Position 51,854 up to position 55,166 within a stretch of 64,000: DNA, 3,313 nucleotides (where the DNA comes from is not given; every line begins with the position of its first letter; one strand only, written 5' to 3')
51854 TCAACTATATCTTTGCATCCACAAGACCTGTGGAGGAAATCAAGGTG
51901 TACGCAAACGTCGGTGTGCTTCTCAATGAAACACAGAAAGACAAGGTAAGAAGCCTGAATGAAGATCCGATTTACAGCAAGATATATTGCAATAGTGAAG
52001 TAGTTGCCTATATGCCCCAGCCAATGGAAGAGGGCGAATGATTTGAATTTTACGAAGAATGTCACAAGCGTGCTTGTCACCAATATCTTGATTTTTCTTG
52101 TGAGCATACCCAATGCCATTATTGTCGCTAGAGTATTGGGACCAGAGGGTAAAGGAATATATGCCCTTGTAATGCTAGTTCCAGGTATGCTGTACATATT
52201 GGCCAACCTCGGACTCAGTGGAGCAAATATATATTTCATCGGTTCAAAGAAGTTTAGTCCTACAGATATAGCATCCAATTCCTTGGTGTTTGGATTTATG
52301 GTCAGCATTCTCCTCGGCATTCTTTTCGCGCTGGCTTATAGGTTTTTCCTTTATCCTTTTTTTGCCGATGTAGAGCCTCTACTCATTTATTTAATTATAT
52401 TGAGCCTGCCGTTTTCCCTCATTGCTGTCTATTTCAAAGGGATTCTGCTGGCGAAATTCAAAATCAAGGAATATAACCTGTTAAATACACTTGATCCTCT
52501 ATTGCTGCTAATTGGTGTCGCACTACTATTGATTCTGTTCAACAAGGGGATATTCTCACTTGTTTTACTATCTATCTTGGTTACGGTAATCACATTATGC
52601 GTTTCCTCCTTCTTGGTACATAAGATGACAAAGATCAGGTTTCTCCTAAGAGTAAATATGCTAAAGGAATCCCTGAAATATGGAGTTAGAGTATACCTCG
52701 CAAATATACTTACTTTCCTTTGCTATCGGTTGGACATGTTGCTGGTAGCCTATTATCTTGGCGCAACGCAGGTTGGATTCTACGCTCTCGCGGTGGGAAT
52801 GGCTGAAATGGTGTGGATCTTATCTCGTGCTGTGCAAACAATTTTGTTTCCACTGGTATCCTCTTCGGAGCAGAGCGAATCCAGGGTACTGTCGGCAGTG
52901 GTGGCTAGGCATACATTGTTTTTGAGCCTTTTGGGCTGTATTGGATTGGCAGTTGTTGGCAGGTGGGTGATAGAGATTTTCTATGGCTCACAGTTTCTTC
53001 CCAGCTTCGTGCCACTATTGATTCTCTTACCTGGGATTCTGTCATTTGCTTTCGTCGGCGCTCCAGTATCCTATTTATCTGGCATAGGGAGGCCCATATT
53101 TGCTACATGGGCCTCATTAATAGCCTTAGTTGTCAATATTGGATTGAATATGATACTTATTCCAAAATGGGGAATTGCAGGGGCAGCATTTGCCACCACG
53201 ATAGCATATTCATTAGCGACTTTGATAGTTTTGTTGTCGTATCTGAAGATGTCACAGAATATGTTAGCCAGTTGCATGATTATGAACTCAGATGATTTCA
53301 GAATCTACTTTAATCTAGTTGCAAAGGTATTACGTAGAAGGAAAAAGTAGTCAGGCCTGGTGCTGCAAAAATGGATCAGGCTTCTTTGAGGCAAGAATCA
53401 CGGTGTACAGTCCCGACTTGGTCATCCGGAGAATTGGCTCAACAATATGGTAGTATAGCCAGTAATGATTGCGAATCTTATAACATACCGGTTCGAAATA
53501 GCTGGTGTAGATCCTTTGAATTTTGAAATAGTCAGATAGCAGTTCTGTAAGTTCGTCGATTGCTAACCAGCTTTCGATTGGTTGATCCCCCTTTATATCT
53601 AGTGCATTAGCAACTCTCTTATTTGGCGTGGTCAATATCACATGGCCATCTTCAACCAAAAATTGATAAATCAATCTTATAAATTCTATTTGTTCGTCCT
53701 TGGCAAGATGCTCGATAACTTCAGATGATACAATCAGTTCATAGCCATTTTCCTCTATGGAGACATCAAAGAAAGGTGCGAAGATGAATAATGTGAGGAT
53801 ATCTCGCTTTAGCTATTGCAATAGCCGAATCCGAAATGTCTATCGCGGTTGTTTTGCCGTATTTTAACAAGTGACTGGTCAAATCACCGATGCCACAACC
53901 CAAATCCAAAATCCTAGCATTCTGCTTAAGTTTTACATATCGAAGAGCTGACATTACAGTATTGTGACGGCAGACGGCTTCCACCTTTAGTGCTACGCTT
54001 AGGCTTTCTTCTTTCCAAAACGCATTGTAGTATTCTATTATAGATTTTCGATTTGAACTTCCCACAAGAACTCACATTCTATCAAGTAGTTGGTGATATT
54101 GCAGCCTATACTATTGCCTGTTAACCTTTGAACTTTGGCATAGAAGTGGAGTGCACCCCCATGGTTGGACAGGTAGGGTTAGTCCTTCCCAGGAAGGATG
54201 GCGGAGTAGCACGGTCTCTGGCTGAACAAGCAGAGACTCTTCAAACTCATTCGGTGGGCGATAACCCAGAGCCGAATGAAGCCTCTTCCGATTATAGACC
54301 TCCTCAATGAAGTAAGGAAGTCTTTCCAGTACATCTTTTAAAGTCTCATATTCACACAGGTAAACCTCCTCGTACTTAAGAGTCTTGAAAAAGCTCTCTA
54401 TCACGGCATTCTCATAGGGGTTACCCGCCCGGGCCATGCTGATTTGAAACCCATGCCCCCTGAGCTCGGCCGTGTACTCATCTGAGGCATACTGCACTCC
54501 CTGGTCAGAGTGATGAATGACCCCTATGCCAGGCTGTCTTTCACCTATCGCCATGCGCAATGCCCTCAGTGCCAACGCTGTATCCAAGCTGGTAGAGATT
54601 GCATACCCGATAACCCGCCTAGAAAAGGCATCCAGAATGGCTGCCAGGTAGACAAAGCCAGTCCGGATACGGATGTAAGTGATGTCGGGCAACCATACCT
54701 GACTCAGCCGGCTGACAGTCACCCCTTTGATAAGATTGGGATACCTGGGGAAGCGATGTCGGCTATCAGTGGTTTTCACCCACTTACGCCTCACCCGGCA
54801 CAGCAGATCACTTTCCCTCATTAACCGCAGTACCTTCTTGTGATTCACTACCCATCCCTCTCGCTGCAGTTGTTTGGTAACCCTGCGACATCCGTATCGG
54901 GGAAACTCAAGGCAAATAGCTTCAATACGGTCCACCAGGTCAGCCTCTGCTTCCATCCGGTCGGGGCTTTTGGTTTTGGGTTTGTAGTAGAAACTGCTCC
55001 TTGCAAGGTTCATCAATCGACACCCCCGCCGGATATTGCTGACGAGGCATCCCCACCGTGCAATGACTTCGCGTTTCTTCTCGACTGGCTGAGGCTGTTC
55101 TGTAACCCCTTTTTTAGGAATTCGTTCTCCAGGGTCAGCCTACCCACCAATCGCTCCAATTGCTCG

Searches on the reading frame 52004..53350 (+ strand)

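Call 51: search_protein_families(library=pfam, proteins=[window:52004-53350:+], max_evalue=0.00001)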
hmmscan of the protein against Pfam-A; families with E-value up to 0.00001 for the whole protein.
window:52004-53350:+ (448 aa): 2 families
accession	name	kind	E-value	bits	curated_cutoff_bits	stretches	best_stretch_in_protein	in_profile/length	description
PF13440.11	Polysacc_synt_3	-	2e-24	86.8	23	1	40-334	1-291/293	Polysaccharide biosynthesis protein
PF01943.22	Polysacc_synt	-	2.3e-17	63.8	28.2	1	17-287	2-272/274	Polysaccharide biosynthesis protein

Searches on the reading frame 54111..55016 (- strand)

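Call 51: search_protein_families(library=pfam, proteins=[window:54111-55016:-], max_evalue=0.00001)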
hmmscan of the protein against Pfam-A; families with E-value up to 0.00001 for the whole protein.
window:54111-55016:- (301 aa): 4 families
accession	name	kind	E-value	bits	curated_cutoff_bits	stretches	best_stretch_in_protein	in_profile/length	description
PF00665.32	rve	-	1e-21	77.5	32.6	1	106-200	6-102/102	Integrase core domain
PF13276.12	HTH_21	-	6.3e-19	68.4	28.1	1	26-78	5-59/60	HTH-like domain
PF13683.12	rve_3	-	7e-14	51.8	26.5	1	189-255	2-67/67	Integrase core domain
PF13333.12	rve_2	-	4.4e-08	33.6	22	1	207-263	1-56/56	Integrase core domain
